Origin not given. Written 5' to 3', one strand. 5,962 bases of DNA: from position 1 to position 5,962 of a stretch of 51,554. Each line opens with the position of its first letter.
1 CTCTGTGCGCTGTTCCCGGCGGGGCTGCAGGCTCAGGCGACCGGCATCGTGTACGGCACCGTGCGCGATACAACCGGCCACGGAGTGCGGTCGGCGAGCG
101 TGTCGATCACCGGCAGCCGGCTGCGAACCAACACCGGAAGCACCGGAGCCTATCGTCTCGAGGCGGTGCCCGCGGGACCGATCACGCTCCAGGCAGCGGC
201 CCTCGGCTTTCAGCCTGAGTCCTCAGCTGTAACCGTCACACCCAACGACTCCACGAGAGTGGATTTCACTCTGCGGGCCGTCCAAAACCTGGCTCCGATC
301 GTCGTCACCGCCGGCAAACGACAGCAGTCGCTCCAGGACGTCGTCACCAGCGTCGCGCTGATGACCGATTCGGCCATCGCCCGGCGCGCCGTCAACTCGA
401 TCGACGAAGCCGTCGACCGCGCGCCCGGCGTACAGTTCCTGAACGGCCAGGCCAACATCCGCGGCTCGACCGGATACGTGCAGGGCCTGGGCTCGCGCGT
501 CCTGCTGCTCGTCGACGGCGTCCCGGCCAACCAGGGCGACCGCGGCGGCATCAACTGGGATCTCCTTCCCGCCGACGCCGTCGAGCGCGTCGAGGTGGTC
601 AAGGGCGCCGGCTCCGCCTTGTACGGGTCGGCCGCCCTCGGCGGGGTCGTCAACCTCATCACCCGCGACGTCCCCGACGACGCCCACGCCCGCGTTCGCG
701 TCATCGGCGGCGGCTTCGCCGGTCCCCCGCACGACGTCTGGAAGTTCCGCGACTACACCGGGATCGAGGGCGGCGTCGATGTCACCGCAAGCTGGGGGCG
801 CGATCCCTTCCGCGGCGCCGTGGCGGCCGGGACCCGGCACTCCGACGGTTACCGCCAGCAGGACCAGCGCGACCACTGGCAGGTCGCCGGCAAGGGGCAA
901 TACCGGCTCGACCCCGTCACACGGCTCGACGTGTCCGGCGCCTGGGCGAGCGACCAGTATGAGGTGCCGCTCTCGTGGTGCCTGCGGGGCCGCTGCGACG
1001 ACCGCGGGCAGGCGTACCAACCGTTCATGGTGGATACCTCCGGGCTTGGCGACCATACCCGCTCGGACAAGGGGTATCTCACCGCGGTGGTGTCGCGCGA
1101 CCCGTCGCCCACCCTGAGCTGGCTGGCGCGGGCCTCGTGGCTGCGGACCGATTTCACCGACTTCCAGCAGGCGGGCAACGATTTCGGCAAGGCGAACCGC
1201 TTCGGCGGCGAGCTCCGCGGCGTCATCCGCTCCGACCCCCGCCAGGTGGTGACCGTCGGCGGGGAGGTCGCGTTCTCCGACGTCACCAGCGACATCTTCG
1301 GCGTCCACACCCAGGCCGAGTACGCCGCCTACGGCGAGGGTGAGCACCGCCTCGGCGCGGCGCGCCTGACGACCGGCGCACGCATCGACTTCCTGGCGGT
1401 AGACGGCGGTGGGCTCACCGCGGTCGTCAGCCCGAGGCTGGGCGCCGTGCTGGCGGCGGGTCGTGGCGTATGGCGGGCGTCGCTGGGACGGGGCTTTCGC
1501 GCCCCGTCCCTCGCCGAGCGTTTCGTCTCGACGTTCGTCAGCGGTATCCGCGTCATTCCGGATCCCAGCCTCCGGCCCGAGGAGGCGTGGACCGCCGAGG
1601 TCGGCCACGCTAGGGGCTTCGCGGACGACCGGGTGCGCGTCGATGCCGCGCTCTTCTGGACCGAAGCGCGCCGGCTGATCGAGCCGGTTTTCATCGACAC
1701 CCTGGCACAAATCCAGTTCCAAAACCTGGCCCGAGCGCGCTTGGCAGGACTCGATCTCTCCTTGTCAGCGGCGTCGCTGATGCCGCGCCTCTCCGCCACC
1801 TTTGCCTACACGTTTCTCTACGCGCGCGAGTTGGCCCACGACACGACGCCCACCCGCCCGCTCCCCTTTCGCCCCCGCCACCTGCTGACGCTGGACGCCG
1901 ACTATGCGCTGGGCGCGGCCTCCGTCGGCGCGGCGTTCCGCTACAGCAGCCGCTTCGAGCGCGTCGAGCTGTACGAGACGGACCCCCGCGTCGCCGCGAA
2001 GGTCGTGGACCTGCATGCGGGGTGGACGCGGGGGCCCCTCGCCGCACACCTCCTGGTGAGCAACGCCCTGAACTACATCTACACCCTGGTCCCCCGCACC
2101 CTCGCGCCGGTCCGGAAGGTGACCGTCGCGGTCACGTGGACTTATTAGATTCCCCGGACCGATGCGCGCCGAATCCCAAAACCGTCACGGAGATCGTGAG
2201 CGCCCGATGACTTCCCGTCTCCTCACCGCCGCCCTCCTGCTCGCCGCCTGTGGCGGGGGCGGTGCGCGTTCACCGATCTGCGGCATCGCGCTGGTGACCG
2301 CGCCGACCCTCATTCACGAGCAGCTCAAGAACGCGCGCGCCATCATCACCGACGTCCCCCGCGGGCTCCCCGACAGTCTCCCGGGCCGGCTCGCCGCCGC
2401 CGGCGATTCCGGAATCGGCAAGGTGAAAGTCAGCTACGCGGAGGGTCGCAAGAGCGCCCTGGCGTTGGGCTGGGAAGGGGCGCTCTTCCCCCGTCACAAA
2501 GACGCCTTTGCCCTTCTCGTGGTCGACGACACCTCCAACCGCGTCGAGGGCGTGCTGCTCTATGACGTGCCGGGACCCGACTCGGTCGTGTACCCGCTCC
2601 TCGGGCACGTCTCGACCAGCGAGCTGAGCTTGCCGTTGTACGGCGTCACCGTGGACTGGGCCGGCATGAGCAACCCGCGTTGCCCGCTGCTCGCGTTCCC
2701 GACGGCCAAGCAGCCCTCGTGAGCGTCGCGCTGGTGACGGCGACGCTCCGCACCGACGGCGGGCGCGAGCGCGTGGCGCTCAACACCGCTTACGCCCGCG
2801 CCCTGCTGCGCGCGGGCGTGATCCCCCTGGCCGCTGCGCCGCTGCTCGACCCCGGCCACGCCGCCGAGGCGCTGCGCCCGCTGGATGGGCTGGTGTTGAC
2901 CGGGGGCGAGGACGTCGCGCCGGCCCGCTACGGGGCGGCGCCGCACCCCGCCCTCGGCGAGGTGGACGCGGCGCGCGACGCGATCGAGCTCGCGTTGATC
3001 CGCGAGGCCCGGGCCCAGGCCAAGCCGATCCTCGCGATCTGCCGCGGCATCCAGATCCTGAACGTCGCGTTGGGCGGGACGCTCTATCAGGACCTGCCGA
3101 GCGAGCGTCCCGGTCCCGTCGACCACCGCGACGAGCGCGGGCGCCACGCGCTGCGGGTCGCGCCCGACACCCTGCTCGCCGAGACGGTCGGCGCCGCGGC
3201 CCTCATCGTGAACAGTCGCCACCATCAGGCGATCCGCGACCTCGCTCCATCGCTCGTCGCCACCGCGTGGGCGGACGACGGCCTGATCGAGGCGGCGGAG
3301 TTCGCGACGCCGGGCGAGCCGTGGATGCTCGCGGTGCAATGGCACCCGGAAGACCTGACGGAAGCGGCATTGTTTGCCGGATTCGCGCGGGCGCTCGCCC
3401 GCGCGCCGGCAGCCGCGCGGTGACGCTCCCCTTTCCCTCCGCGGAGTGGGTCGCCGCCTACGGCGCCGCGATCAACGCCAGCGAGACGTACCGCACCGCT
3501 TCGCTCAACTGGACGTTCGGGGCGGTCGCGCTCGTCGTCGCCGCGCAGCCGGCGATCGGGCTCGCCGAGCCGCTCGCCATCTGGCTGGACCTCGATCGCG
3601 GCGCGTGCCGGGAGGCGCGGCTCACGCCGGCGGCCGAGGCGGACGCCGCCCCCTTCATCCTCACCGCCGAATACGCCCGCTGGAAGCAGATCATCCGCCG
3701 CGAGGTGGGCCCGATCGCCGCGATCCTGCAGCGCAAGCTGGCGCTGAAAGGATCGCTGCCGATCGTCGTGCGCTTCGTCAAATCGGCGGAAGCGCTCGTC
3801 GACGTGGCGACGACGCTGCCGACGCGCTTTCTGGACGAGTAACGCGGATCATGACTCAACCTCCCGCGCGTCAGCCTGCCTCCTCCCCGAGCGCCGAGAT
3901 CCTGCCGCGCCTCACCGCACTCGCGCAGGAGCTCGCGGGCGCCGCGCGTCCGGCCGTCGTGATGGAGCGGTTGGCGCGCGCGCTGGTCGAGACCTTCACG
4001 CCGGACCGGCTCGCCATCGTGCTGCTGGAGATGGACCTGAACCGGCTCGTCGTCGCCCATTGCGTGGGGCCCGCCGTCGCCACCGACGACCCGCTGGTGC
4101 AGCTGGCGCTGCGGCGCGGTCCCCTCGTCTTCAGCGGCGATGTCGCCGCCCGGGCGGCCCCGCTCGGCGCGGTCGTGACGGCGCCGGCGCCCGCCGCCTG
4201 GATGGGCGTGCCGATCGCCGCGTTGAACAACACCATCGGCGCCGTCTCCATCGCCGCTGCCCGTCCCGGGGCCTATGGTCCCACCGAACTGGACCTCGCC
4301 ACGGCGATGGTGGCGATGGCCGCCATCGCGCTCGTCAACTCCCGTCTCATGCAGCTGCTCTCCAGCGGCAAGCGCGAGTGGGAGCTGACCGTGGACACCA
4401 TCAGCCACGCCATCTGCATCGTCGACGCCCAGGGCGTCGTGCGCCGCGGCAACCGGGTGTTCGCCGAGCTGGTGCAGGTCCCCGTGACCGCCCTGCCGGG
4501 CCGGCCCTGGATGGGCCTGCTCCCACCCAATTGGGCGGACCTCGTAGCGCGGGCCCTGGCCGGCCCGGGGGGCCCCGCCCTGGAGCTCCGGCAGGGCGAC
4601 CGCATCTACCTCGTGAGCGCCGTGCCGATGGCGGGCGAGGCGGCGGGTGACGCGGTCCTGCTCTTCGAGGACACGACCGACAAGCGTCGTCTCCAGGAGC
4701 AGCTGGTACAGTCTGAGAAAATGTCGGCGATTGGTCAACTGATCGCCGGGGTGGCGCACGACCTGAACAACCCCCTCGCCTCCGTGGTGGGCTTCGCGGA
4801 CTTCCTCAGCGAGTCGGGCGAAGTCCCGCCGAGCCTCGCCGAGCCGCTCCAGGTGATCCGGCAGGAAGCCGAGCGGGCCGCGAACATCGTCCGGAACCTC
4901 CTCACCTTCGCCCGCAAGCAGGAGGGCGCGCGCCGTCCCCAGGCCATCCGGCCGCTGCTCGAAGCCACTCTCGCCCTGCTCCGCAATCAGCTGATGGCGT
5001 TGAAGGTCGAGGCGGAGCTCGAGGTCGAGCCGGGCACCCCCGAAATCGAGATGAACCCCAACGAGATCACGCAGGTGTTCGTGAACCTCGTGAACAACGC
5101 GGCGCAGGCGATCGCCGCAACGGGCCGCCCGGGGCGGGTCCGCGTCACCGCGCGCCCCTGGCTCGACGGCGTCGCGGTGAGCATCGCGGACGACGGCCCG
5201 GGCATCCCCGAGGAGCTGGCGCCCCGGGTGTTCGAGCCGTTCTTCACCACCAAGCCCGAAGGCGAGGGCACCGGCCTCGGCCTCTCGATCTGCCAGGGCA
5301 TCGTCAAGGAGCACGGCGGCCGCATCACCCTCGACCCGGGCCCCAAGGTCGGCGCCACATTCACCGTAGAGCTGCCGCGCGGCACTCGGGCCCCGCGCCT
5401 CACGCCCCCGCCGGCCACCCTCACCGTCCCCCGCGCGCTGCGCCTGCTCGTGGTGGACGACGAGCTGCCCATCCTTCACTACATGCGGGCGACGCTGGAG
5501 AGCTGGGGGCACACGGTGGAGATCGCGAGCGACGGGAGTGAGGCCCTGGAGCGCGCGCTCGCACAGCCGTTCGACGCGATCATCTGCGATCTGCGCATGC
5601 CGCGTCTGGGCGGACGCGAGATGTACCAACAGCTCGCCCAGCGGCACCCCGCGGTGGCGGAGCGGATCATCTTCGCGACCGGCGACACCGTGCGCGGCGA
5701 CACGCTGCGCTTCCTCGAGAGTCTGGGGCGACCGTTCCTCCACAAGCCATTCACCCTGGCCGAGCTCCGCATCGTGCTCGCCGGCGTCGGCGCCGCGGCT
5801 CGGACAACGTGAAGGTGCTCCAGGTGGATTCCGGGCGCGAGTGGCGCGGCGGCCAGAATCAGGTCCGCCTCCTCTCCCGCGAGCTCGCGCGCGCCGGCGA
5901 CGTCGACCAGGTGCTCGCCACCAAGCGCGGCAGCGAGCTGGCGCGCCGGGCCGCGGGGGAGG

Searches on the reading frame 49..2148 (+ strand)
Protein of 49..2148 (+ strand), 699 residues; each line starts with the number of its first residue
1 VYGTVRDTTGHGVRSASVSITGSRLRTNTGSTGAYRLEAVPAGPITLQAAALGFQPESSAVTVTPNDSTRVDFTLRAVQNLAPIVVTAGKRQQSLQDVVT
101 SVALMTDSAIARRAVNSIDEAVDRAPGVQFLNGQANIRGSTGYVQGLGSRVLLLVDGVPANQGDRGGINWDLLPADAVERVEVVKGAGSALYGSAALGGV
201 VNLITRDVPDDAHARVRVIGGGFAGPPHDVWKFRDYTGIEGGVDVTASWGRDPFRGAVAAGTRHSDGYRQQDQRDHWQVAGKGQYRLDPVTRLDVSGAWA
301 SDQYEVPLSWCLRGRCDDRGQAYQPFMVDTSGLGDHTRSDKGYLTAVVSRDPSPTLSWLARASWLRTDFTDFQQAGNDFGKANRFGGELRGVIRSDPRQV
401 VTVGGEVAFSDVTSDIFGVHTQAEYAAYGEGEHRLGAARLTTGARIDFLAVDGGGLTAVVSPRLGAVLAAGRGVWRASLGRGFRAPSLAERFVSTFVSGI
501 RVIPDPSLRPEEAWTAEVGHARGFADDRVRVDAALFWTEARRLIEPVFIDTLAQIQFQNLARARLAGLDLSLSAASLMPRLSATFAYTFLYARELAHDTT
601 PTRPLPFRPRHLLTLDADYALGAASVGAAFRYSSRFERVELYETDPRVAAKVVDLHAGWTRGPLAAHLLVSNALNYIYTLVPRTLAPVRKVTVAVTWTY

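Call 81: search_protein_families(library=pfam, proteins=[window:49-2148:+], max_evalue=0.0001)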
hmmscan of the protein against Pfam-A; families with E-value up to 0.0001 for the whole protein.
window:49-2148:+ (699 aa): 4 families
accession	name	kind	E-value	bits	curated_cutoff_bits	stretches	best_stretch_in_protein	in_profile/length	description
PF00593.30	TonB_dep_Rec_b-barrel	-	9e-35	121.8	27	1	260-660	59-424/436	TonB dependent receptor-like, beta-barrel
PF07715.20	Plug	-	5e-23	82.1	23.9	1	95-200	2-107/107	TonB-dependent Receptor Plug Domain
PF13620.12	CarboxypepD_reg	-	8.1e-18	65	32.3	1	3-76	4-82/82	Carboxypeptidase regulatory-like domain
PF13715.12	CarbopepD_reg_2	-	6.4e-12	45.8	32.2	1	2-85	2-87/88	CarboxypepD_reg-like domain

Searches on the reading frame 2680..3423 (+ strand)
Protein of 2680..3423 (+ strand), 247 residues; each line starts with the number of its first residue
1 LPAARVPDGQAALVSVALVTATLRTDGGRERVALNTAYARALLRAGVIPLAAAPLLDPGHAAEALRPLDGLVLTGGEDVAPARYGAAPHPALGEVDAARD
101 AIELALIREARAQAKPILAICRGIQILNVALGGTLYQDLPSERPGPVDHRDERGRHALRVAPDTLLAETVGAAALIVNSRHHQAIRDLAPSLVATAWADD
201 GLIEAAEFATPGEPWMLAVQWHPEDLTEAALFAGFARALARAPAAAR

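Call 81: search_protein_families(library=pfam, proteins=[window:2680-3423:+], max_evalue=0.0001)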
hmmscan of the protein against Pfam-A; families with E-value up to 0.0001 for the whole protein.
window:2680-3423:+ (247 aa): 2 families
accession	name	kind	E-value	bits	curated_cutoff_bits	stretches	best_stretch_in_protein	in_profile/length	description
PF07722.19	Peptidase_C26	-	3e-60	204.2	20.5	1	29-224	20-219/219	Peptidase C26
PF00117.34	GATase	-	8.3e-12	45.6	22.8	1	102-225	60-173/190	Glutamine amidotransferase class-I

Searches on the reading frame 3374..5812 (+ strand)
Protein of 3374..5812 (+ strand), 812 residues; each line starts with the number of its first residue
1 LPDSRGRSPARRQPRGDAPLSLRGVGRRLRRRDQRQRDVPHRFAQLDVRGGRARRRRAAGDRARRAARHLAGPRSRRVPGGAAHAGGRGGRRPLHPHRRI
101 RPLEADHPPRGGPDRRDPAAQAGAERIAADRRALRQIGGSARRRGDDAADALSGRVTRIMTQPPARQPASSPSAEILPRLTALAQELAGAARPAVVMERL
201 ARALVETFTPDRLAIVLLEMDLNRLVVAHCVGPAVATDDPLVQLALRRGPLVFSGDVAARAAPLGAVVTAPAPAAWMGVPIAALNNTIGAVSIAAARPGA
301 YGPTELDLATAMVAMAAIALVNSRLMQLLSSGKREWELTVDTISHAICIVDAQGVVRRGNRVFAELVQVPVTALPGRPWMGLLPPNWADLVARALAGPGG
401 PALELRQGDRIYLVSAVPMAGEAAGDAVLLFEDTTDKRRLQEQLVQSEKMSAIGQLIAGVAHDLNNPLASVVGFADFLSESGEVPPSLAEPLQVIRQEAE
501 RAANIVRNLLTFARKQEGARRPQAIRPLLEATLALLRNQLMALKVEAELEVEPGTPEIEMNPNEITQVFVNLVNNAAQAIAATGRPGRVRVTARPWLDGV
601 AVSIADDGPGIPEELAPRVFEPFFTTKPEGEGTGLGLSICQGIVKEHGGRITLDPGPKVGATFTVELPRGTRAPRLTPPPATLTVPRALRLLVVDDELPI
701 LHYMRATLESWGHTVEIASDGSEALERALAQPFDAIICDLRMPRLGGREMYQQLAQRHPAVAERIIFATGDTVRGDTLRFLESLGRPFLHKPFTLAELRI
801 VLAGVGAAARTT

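Call 81: search_protein_families(library=pfam, proteins=[window:3374-5812:+], max_evalue=0.0001)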
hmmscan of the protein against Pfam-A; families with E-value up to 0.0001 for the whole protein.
window:3374-5812:+ (812 aa): 7 families
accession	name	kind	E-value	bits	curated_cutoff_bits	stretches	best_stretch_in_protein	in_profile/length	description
PF02518.31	HATPase_c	-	6.9e-28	97.7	26.4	1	561-669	2-109/111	Histidine kinase-, DNA gyrase B-, and HSP90-like ATPase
PF00072.30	Response_reg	-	2.3e-18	66.8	30.2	1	692-800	2-108/111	Response regulator receiver domain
PF00512.31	HisKA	-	1.4e-15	57.5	26.9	1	454-518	3-66/66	His Kinase A (phospho-acceptor) domain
PF13185.12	GAF_2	-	1.2e-09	38.9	28.6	1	193-320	4-135/136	GAF domain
PF08448.16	PAS_4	-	6.4e-07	30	23.1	1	341-439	2-110/110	PAS fold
PF01590.32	GAF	-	1.3e-06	29.4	22.4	1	175-320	4-133/133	GAF domain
PF13492.12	GAF_3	-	4.1e-05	24.4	27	1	193-321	2-128/129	GAF domain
